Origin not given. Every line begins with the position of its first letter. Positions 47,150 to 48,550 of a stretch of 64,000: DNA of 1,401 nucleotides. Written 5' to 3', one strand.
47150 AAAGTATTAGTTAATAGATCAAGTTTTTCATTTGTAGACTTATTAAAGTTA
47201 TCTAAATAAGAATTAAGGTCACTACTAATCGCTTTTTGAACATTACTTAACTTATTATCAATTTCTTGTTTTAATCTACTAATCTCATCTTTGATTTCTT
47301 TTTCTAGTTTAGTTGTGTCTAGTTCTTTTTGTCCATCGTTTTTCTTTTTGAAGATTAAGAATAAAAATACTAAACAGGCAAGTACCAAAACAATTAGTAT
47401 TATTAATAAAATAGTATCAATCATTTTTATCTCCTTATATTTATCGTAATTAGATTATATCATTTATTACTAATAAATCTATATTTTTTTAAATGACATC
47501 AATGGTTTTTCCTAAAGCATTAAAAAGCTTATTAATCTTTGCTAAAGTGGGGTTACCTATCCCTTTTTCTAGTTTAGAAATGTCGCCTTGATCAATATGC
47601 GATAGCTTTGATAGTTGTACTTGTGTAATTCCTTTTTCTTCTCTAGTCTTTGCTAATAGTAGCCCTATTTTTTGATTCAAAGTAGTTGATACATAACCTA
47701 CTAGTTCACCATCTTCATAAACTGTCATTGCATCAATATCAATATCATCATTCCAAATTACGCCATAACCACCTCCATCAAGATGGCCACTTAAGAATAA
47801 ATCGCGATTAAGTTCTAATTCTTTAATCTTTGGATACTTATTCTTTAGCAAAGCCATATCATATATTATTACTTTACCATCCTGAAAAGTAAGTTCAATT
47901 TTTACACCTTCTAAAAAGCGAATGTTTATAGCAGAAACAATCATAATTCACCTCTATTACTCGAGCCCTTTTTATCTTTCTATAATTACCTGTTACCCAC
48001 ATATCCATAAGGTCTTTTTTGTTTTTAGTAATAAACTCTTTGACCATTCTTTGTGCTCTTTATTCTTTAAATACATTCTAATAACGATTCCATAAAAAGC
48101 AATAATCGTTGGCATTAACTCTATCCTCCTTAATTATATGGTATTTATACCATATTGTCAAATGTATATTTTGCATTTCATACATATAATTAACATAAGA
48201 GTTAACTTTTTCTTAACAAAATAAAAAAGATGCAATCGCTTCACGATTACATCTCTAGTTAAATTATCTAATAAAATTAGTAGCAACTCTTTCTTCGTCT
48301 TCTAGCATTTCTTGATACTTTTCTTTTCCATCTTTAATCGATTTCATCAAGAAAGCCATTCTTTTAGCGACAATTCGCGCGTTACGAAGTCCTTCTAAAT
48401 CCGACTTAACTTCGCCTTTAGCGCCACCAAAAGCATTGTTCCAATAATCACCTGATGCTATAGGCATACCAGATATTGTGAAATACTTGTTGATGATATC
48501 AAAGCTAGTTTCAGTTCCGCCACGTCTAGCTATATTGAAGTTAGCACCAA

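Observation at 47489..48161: DUF4160 remnant plus DUF2442-HTH fusion under a textbook promoter with operator-like palindrome in the spacer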

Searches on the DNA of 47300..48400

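Call 53: search_rna_families(source=window, start=47300, end=48400, threshold=evalue, max_evalue=1)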
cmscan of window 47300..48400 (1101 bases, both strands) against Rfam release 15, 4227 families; matches with E-value up to 1: 2.
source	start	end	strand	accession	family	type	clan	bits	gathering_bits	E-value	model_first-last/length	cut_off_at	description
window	48113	48190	-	RF02934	caiA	Gene; sRNA;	-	29.7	55.5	0.012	1-78/78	no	caiA RNA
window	48266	48371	+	RF02706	TeloSII_ncR30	Gene; sRNA;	-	15.4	86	0.71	1-226/226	no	TeloSII non coding RNA 30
